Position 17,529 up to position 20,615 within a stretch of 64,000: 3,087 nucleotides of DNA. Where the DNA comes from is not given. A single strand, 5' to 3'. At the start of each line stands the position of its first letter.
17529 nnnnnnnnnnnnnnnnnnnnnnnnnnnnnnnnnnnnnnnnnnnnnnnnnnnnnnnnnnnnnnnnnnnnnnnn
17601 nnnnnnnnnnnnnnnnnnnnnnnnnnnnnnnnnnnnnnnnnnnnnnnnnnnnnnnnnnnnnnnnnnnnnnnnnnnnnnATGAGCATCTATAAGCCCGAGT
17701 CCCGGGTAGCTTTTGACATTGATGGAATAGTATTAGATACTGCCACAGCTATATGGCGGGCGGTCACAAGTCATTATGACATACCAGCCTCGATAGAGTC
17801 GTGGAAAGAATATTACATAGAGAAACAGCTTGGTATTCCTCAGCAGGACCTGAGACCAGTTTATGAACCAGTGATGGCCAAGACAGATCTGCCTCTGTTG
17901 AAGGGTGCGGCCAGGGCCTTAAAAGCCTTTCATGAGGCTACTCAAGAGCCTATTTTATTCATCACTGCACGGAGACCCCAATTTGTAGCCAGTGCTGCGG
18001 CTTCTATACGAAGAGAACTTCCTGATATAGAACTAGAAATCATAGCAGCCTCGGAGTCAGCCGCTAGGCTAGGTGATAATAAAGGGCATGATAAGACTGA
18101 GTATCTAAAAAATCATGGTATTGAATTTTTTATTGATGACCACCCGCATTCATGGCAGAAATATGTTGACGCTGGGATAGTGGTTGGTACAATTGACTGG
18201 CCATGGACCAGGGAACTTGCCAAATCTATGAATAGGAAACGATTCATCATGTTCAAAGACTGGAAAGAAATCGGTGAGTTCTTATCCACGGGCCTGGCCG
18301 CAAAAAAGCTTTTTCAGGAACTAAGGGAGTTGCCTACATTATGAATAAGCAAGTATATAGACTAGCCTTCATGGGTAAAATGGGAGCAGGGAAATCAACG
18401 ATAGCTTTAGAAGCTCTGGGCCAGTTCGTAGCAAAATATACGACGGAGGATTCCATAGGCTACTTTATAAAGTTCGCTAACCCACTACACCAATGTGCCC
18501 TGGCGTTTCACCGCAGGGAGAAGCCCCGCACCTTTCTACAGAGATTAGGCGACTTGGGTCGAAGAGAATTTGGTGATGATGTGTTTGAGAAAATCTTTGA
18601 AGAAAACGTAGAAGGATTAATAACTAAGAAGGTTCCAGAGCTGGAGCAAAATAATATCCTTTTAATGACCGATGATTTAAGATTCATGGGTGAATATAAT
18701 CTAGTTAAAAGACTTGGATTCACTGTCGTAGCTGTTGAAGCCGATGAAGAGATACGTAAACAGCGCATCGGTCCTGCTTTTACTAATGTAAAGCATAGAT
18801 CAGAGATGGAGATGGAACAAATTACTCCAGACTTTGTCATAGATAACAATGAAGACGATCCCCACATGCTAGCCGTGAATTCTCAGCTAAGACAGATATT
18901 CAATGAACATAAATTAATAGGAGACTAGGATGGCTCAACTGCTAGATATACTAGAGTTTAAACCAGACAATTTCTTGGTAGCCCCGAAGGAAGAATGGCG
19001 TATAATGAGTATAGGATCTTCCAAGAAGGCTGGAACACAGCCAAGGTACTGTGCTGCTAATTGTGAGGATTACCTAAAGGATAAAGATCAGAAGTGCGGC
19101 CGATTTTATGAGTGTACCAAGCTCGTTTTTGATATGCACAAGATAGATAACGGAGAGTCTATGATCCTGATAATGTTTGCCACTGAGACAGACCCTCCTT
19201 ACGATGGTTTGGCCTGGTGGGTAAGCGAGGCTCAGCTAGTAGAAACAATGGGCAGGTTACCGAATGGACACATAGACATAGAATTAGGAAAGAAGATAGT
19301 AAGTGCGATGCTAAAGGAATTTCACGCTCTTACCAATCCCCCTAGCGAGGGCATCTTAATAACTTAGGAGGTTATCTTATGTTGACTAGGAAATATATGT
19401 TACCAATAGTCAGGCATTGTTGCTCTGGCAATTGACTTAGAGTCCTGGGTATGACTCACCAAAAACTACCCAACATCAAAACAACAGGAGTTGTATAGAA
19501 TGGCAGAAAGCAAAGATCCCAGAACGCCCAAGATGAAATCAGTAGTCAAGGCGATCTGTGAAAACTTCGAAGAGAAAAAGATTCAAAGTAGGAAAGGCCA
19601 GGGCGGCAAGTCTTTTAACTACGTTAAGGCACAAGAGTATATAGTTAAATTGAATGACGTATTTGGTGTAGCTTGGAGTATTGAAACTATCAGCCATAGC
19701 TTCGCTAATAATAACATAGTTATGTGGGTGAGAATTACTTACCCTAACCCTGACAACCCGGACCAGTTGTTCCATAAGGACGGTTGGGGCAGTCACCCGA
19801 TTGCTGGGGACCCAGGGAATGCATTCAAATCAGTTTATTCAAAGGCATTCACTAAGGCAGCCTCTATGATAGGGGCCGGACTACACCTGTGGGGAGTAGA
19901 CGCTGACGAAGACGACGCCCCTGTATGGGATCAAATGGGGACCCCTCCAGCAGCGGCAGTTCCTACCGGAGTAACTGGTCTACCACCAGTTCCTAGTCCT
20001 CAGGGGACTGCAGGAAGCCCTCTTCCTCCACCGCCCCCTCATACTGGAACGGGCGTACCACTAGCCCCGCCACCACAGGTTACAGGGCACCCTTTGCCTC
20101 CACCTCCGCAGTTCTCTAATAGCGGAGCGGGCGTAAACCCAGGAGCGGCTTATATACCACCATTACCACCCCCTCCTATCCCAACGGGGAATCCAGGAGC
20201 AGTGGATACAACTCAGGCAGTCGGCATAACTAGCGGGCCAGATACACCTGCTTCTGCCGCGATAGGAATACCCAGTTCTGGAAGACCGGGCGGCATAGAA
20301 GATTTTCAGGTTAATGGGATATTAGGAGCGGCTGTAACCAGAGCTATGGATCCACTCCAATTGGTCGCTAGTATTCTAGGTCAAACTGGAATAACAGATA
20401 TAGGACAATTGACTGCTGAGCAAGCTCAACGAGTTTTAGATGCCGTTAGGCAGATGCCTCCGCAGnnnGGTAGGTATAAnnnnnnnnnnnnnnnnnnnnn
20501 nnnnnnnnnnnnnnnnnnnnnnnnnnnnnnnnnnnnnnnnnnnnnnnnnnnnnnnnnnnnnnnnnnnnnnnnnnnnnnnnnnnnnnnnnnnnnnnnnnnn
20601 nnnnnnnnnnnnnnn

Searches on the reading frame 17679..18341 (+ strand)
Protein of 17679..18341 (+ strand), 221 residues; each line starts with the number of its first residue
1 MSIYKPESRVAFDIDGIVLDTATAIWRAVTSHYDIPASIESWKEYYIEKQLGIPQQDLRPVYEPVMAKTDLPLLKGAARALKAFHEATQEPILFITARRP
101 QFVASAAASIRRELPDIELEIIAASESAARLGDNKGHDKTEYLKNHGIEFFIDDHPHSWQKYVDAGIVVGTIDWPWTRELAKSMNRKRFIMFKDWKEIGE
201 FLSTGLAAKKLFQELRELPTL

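Call 3: search_protein_families(library=pfam, proteins=[window:17679-18341:+], max_evalue=0.01)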
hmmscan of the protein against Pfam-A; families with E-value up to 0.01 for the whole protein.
window:17679-18341:+ (221 aa): 0 families

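Call 4: search_protein_families(library=ncbifam, proteins=[window:17679-18341:+], max_evalue=0.01)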
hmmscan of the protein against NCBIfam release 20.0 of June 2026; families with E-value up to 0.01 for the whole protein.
window:17679-18341:+ (221 aa): 1 family
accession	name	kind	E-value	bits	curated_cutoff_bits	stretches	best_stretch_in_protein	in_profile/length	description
TIGR01672.1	AphA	equivalog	0.0017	17.9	195.8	1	63-155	103-193/237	acid phosphatase AphA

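Call 6: search_protein_families(library=phrogs, proteins=[window:17679-18341:+], max_evalue=0.01)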
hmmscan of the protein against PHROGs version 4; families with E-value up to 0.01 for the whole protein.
window:17679-18341:+ (221 aa): 1 family
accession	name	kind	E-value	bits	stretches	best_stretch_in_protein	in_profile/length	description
phrog_420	-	unknown function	1.7e-14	55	1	8-208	14-208/267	unknown function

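Call 43: search_solved_structures(query=window:17679-18341:+, max_evalue=10)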
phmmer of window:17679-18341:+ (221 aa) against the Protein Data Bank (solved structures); distinct sequences matched with E-value up to 10: 5.
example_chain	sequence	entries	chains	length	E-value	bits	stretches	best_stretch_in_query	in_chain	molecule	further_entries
2b82_A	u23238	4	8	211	0.54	13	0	69-156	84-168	class B acid phosphatase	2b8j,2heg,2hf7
1n8n_A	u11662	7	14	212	0.55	13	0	69-156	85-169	Class B acid phosphatase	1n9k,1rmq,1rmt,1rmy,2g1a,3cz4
5a49_A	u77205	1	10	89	0.67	12.7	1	103-155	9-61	MATERNAL EFFECT PROTEIN OSKAR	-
5a48_A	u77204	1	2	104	0.98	12.2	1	103-155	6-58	MATERNAL EFFECT PROTEIN OSKAR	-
5nt7_A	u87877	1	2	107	1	12.1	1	103-155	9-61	Maternal effect protein oskar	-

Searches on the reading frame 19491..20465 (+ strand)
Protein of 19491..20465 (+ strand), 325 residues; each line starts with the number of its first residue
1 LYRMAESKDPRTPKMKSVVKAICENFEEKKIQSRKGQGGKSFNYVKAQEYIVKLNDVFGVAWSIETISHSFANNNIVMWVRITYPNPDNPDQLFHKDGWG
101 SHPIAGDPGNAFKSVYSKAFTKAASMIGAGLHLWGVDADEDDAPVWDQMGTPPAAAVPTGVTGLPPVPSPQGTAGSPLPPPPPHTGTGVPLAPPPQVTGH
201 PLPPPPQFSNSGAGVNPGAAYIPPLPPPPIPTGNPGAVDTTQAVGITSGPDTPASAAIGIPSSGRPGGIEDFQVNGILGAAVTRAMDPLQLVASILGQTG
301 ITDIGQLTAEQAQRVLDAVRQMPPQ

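Call 10: search_protein_families(library=pfam, proteins=[window:19491-20465:+], max_evalue=0.01)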
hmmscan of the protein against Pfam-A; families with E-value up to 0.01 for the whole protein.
window:19491-20465:+ (325 aa): 1 family
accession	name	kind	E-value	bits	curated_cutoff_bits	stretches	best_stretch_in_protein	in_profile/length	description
PF04098.21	Rad52_Rad22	-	2.1e-05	24.9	20.3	1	16-70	3-58/153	Rad52/22 family double-strand break repair protein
